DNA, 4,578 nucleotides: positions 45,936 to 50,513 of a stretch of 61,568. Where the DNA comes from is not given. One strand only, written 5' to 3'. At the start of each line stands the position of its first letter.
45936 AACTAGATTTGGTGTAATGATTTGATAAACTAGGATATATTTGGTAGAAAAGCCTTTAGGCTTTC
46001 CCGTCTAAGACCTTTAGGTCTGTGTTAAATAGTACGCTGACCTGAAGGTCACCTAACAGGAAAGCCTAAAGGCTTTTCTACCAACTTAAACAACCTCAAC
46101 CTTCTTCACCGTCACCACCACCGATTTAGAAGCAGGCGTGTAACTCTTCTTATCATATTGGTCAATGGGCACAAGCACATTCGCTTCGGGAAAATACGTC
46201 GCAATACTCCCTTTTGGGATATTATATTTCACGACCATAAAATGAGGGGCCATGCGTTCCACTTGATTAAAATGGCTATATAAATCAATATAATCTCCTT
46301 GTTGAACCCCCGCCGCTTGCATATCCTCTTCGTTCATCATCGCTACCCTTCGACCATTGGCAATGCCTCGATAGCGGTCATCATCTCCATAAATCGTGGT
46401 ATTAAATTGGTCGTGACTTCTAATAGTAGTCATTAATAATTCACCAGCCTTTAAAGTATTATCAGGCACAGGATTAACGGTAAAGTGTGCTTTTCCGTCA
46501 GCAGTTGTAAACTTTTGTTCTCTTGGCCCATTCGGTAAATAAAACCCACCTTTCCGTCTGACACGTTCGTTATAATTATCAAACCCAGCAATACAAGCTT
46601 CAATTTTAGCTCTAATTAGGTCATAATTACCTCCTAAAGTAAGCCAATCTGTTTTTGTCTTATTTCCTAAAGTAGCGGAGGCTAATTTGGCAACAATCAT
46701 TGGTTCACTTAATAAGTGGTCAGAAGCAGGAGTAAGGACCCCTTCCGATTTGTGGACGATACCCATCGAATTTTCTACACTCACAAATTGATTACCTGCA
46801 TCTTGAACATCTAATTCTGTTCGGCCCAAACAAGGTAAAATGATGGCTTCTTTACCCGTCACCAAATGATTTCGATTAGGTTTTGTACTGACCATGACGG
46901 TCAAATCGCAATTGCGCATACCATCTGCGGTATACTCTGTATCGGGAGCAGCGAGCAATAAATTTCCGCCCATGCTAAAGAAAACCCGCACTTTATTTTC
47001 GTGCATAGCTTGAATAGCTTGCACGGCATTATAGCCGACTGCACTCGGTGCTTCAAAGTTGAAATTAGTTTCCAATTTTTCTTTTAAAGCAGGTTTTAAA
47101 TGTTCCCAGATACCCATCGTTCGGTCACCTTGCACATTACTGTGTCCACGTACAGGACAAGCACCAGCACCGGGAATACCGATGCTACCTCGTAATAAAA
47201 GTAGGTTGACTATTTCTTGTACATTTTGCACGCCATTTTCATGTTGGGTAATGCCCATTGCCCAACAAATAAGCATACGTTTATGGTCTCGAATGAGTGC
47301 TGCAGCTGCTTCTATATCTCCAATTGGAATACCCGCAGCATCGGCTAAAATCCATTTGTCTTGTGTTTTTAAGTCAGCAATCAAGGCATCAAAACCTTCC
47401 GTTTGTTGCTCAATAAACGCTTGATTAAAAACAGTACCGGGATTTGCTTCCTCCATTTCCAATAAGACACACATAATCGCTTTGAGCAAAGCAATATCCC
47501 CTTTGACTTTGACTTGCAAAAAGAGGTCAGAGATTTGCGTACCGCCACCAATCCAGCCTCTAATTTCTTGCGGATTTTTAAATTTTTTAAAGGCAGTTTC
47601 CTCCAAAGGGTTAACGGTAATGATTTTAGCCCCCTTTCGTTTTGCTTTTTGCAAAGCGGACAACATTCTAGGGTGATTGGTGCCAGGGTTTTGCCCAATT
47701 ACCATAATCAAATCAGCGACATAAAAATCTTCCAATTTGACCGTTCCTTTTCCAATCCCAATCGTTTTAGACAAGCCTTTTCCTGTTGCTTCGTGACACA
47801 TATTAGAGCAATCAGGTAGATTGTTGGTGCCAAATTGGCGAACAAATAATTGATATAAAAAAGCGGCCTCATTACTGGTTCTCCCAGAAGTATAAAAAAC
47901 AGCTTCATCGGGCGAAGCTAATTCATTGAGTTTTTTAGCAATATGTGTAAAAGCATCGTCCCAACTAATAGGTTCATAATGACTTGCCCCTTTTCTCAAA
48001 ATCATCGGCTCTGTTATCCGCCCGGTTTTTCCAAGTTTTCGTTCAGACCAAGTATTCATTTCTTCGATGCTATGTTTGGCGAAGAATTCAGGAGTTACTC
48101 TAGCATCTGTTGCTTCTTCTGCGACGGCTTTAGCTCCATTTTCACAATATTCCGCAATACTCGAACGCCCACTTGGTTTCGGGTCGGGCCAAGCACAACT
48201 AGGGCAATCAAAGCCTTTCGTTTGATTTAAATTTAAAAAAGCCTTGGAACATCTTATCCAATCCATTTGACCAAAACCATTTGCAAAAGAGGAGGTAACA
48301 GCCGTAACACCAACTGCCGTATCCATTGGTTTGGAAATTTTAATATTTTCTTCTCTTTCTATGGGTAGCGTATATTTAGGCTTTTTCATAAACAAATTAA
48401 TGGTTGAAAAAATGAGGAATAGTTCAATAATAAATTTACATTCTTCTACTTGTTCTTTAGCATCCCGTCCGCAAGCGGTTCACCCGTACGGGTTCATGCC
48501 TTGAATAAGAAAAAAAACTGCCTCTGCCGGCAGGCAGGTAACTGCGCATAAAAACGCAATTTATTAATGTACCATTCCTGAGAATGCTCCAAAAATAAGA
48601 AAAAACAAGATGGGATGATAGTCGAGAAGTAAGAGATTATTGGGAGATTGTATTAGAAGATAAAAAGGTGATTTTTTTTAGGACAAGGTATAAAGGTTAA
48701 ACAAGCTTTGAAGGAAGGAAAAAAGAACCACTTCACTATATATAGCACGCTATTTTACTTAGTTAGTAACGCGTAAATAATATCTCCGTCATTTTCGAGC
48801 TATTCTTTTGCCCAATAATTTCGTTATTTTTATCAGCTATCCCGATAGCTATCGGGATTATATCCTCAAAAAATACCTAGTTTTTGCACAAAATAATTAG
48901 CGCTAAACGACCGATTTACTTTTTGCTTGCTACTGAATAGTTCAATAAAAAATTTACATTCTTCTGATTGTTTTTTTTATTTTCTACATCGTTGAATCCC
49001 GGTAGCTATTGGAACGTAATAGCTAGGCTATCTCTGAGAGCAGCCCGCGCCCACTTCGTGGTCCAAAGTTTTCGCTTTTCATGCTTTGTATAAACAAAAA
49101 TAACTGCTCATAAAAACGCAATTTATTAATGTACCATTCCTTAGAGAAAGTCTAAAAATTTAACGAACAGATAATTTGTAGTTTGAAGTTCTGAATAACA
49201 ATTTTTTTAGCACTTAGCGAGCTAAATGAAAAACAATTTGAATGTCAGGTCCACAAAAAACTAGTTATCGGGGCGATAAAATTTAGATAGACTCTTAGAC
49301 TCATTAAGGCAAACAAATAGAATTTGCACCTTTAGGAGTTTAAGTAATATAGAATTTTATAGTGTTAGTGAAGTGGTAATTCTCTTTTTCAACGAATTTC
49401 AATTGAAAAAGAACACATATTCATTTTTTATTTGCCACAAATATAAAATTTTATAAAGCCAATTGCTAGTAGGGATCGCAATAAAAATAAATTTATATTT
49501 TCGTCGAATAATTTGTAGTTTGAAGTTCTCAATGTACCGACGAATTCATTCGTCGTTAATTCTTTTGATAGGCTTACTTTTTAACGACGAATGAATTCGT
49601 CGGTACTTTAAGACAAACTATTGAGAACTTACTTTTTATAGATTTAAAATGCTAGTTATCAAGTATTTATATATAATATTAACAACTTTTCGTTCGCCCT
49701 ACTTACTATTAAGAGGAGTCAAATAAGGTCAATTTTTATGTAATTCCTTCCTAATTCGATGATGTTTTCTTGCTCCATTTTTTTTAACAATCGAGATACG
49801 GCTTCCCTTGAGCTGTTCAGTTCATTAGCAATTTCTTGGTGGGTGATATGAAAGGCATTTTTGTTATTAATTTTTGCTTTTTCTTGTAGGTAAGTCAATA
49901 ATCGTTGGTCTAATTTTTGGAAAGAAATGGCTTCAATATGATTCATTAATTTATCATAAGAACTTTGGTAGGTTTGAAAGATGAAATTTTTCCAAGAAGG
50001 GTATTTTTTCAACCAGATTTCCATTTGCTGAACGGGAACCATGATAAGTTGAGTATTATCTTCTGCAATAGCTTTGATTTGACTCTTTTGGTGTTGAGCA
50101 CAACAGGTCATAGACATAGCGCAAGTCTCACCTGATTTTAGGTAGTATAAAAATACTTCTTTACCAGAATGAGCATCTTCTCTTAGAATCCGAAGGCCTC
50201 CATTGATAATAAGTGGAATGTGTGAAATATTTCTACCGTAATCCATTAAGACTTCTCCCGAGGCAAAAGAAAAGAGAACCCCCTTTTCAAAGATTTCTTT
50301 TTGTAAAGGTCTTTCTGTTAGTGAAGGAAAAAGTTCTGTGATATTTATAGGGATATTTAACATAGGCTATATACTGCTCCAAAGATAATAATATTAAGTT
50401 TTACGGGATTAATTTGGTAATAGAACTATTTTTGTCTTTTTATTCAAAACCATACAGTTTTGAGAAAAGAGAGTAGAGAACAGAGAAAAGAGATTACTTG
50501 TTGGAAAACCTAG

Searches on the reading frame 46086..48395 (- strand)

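Call 80: search_protein_families(library=pfam, proteins=[window:46086-48395:-], max_evalue=0.0001)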
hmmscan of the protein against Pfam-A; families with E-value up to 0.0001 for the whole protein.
window:46086-48395:- (769 aa): 2 families
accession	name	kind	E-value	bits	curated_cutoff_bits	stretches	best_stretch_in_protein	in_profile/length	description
PF00384.28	Molybdopterin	-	2.4e-28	99.6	24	1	126-502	1-292/353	Molybdopterin oxidoreductase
PF01568.27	Molydop_binding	-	2.6e-12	47.2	26.8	1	653-759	1-109/110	Molydopterin dinucleotide binding domain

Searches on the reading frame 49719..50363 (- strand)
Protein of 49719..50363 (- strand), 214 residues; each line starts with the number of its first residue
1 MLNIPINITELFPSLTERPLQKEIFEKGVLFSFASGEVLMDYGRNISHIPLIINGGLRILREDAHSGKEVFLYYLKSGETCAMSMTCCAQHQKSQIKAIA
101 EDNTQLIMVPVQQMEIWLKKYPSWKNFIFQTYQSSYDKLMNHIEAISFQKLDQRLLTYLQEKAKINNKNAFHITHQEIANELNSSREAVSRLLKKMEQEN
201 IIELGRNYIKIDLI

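Call 80: search_protein_families(library=pfam, proteins=[window:49719-50363:-], max_evalue=0.0001)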
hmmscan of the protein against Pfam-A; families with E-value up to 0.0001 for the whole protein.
window:49719-50363:- (214 aa): 5 families
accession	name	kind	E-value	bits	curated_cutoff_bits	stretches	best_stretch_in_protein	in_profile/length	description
PF13545.12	HTH_Crp_2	-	2.6e-12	47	27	1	153-211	1-61/70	Crp-like helix-turn-helix domain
PF00325.26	Crp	-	1.3e-08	34.9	21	1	174-202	4-32/32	Bacterial regulatory proteins, crp family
PF13412.12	HTH_24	-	3.9e-07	30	21.9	1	150-203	3-48/48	Winged helix-turn-helix DNA-binding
PF00027.35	cNMP_binding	-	2.2e-05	24.8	27.5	1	32-119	3-87/89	Cyclic nucleotide-binding domain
PF01047.28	MarR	-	9.8e-05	22.6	24.6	0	173-203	18-48/59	MarR family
